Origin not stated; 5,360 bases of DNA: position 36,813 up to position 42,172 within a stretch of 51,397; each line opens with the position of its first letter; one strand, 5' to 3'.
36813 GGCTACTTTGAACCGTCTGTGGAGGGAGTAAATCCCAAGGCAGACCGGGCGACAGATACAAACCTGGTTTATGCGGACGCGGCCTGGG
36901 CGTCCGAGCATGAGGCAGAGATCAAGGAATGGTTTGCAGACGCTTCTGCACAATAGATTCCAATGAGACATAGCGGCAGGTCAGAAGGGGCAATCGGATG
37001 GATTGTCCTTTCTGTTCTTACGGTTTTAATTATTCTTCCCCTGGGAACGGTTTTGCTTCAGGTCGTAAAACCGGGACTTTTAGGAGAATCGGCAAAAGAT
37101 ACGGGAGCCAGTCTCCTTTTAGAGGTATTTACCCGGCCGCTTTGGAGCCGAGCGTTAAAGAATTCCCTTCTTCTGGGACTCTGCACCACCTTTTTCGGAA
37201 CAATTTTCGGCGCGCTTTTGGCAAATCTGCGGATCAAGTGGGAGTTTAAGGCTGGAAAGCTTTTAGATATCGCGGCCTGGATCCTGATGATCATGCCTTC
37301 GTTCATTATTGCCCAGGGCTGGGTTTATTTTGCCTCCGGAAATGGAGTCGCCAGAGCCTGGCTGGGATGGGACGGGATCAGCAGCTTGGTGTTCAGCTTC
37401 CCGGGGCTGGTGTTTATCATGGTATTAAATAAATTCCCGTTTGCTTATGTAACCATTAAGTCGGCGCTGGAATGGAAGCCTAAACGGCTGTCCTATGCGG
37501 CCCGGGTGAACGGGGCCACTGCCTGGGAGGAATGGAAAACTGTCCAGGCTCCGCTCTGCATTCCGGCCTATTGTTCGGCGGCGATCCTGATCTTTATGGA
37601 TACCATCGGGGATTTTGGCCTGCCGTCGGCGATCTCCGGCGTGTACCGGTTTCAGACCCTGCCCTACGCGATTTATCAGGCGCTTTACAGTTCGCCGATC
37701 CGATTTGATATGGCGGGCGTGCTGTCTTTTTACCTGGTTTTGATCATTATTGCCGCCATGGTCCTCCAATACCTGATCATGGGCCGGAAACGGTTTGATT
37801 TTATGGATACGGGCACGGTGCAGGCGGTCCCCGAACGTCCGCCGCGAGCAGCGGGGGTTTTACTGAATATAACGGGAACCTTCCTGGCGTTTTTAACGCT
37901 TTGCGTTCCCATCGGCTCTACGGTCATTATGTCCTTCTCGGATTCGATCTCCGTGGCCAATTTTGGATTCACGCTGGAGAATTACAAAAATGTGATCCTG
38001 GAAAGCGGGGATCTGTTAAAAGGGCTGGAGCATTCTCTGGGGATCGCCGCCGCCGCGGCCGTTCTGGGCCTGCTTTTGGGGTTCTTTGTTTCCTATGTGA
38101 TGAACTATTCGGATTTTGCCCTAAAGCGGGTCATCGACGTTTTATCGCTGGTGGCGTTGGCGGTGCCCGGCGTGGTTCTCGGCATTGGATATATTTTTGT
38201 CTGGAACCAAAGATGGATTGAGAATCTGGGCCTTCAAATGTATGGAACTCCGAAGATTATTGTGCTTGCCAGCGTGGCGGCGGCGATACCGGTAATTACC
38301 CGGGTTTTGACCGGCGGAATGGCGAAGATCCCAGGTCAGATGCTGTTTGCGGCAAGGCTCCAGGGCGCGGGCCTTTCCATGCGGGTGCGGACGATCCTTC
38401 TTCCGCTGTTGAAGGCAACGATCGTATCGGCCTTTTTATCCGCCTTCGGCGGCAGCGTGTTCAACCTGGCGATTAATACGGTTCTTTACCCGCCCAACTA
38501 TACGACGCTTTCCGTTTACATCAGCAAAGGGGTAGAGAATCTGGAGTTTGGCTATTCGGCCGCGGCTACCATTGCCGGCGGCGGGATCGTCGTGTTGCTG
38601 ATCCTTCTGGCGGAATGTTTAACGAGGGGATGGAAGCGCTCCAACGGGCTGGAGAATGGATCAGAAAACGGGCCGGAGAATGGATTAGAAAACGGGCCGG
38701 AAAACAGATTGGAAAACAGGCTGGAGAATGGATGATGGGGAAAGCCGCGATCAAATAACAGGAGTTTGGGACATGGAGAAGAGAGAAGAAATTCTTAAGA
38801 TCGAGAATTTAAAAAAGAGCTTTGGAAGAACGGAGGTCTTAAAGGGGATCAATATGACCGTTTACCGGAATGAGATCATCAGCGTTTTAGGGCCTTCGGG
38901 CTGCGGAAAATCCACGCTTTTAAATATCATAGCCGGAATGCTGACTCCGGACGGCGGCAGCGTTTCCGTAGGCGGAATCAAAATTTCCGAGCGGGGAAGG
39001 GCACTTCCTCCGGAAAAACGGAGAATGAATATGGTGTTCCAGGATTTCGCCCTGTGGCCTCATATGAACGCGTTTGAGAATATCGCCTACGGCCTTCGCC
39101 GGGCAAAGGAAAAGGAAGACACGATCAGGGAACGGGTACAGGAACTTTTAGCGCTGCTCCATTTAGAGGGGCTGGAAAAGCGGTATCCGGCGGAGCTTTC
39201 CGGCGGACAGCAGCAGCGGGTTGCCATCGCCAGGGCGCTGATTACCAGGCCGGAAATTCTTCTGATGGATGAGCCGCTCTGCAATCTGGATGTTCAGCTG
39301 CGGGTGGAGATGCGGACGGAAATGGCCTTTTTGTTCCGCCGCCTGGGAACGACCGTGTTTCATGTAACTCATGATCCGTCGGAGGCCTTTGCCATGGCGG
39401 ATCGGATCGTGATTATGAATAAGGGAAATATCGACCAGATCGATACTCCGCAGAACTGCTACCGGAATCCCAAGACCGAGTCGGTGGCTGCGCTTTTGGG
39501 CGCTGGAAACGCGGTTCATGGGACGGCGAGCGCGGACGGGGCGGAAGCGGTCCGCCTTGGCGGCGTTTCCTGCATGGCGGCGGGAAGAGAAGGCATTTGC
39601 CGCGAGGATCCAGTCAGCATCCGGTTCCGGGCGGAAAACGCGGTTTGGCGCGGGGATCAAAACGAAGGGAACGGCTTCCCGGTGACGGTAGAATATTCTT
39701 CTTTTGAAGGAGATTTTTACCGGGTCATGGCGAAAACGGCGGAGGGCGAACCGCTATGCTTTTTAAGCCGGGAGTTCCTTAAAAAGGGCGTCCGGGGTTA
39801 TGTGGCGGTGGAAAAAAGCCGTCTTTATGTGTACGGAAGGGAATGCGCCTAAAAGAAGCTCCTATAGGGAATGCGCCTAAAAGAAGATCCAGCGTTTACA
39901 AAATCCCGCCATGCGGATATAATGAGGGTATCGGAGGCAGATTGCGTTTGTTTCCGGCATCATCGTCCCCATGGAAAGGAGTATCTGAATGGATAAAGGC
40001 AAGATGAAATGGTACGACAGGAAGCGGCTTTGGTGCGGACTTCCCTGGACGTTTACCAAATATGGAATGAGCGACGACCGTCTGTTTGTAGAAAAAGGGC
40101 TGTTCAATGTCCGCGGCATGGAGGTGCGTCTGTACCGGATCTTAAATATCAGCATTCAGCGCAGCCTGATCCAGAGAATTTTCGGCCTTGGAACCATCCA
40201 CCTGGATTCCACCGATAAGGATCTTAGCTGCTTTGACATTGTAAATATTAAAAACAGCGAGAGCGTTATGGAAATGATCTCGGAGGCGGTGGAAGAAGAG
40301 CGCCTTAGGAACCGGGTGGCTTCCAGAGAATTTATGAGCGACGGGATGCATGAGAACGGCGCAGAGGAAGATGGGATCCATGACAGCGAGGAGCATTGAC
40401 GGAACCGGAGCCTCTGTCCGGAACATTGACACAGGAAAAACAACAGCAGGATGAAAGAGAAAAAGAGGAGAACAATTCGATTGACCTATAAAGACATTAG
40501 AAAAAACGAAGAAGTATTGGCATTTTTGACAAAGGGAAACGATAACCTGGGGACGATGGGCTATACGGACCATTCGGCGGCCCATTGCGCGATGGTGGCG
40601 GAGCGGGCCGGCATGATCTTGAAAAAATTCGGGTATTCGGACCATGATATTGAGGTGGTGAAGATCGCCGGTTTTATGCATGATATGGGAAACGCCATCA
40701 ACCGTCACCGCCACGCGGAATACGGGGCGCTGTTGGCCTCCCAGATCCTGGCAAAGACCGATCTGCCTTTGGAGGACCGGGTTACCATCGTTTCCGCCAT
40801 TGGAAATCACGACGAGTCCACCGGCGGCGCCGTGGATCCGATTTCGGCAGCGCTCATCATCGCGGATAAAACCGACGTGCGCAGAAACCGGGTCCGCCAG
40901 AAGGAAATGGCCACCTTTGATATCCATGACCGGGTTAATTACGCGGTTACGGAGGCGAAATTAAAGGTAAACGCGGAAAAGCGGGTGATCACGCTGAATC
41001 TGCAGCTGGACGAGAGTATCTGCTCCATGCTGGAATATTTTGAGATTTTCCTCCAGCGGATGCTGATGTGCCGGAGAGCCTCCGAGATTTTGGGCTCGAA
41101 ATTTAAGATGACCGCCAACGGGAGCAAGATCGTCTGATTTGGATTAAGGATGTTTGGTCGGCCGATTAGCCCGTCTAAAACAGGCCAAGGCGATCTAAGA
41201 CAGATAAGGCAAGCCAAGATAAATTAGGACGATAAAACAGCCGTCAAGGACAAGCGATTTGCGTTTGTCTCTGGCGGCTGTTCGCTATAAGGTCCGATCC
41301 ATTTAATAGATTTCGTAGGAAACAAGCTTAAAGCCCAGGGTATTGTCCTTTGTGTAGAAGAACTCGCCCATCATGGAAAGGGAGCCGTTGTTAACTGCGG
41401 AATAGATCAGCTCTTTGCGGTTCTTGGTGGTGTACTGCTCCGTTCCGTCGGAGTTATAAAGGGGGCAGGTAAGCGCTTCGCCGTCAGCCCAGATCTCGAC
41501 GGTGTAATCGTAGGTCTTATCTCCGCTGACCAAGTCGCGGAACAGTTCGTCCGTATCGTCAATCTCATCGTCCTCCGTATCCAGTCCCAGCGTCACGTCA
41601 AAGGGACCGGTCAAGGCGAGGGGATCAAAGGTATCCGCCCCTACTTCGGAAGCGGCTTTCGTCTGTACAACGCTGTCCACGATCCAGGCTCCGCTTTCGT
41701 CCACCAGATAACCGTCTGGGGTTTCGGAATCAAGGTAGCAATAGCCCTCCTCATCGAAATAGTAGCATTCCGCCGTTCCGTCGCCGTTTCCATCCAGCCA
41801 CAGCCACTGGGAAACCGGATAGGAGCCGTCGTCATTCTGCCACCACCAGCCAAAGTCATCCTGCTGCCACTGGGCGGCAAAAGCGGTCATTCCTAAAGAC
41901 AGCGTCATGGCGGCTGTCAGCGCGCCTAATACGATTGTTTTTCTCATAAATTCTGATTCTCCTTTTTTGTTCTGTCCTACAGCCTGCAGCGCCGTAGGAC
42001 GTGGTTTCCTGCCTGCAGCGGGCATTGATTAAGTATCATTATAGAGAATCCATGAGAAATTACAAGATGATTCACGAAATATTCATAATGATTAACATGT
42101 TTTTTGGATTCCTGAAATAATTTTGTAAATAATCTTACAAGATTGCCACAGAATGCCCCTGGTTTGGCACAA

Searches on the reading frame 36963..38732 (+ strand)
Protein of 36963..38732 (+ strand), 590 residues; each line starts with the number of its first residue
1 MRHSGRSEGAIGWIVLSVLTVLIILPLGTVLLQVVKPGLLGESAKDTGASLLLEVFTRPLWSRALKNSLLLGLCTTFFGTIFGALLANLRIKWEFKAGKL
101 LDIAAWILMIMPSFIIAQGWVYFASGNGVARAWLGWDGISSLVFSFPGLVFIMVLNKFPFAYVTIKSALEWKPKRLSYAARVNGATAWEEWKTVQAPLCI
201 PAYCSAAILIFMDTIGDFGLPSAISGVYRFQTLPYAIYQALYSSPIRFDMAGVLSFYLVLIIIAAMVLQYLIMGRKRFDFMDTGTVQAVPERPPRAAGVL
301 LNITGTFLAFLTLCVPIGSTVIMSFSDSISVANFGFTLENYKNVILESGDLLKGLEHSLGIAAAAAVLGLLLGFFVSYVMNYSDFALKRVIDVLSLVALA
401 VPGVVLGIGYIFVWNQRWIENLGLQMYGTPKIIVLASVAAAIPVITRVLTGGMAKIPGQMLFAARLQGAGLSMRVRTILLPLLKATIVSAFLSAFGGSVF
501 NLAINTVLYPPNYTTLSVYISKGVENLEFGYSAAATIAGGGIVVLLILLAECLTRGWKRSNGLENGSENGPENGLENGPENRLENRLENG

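Call 30: search_protein_families(library=pfam, proteins=[window:36963-38732:+], max_evalue=0.001)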
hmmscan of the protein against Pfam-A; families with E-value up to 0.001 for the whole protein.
window:36963-38732:+ (590 aa): 1 family
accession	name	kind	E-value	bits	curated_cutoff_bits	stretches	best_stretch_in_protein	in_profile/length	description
PF00528.27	BPD_transp_1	-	4.3e-17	62.9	26.4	2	79-269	1-175/184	Binding-protein-dependent transport system inner membrane component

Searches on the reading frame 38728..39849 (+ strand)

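Call 30: search_protein_families(library=pfam, proteins=[window:38728-39849:+], max_evalue=0.001)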
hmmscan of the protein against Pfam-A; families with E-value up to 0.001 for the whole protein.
window:38728-39849:+ (374 aa): 4 families
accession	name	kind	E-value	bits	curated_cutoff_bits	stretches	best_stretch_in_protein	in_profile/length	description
PF00005.33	ABC_tran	-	1.9e-37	129.3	25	1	38-184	1-136/137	ABC transporter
PF13304.12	AAA_21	-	4.6e-06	27.3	27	0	110-218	190-301/304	AAA domain, putative AbiEii toxin, Type IV TA system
PF20703.3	nSTAND1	-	0.00016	21.9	27.1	1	32-72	17-55/379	Novel STAND NTPase 1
PF03193.22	RsgA_GTPase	-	0.00049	20.4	30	1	45-79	103-137/174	RsgA GTPase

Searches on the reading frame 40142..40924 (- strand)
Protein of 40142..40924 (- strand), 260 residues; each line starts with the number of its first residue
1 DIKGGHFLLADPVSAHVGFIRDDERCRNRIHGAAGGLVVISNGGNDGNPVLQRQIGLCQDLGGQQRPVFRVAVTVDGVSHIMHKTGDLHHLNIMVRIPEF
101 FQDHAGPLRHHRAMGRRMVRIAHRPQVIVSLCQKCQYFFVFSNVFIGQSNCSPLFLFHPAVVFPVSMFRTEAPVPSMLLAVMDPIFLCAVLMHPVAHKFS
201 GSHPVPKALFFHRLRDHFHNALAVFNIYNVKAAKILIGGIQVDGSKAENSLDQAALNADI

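Call 30: search_protein_families(library=pfam, proteins=[window:40142-40924:-], max_evalue=0.001)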
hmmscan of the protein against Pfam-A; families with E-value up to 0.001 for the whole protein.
window:40142-40924:- (260 aa): 0 families

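Call 86: search_protein_families(library=pfam, proteins=[window:40142-40924:-], max_evalue=0.5)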
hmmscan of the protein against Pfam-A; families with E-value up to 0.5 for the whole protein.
window:40142-40924:- (260 aa): 1 family
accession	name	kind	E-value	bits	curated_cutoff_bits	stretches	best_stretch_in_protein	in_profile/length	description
PF10236.15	DAP3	-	0.33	10.6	23.1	1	60-85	148-172/311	Mitochondrial ribosomal death-associated protein 3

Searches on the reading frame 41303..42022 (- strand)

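Call 30: search_protein_families(library=pfam, proteins=[window:41303-42022:-], max_evalue=0.001)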
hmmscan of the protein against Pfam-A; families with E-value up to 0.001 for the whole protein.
window:41303-42022:- (239 aa): 1 family
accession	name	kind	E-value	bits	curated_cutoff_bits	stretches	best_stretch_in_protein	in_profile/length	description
PF19085.6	Choline_bind_2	-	0.00025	21.6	27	1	87-113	11-38/38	Choline-binding repeat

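Call 86: search_protein_families(library=pfam, proteins=[window:41303-42022:-], max_evalue=0.5)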
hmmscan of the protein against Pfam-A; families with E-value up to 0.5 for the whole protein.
window:41303-42022:- (239 aa): 1 family
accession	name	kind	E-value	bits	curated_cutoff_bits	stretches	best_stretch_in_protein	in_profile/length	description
PF19085.6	Choline_bind_2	-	0.00025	21.6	27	1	87-113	11-38/38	Choline-binding repeat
